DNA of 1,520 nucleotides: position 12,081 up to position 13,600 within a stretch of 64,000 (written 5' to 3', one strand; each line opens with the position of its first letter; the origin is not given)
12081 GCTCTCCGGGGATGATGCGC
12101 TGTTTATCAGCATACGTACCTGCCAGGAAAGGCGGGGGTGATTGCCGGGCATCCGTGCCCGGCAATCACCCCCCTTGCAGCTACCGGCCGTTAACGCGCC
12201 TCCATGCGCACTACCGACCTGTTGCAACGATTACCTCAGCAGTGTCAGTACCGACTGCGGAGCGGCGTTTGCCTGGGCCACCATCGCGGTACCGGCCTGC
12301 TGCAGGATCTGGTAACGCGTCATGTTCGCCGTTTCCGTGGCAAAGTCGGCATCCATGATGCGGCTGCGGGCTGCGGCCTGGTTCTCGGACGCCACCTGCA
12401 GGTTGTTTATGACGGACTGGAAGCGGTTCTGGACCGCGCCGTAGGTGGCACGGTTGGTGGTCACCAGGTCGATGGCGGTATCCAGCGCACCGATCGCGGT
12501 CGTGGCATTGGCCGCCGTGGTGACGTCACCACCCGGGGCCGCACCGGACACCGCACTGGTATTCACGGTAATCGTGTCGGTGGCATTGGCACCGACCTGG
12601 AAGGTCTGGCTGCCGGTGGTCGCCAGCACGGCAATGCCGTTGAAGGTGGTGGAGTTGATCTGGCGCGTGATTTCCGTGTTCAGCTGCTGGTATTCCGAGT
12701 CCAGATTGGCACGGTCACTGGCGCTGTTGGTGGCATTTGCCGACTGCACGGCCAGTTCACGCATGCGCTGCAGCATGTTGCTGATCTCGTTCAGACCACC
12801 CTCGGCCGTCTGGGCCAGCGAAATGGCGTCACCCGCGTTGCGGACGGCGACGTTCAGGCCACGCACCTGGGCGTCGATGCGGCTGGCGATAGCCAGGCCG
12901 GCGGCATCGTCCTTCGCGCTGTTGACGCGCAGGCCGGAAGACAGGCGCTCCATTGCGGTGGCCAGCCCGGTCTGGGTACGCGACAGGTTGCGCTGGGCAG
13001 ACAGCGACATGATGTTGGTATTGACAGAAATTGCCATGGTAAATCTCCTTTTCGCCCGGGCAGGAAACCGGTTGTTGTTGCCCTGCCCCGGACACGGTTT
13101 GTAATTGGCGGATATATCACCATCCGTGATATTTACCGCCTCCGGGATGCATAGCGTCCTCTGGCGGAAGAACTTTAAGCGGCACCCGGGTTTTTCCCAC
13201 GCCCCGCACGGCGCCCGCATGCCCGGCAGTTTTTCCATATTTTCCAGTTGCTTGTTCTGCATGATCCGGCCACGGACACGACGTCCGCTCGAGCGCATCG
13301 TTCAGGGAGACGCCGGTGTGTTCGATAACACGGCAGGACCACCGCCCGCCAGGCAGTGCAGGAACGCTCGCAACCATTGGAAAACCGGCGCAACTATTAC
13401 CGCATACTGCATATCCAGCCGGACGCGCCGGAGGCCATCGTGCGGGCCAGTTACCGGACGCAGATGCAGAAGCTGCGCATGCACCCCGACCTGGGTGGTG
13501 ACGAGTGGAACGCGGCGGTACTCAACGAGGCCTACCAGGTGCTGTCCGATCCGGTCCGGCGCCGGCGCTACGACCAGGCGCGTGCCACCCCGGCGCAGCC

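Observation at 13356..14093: J-domain – Zn-ribbon – PilZ fusion protein divergent from the flagellin gene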

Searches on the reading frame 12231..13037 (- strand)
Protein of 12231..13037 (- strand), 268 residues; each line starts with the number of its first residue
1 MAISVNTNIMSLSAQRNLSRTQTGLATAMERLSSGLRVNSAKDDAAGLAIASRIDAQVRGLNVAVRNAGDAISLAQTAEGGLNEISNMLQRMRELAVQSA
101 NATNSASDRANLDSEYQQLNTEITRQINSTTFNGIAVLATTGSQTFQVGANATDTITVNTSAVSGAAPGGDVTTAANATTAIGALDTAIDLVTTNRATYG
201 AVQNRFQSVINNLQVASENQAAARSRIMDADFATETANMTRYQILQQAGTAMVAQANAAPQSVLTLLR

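Call 3: search_protein_families(library=pfam, proteins=[window:12231-13037:-], max_evalue=0.1)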
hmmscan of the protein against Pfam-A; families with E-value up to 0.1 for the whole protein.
window:12231-13037:- (268 aa): 2 families
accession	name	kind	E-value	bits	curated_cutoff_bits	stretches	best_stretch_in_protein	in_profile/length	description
PF00669.25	Flagellin_N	-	1.5e-40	138.9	26.6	1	5-141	1-137/139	Bacterial flagellin N-terminal helical region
PF00700.27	Flagellin_C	-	1.8e-25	89.5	23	1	183-267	2-86/86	Bacterial flagellin C-terminal helical region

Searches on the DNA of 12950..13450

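Call 50: search_rna_families(source=window, start=12950, end=13450, threshold=evalue, max_evalue=1)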
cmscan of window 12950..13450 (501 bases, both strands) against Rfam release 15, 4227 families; matches with E-value up to 1: 0.
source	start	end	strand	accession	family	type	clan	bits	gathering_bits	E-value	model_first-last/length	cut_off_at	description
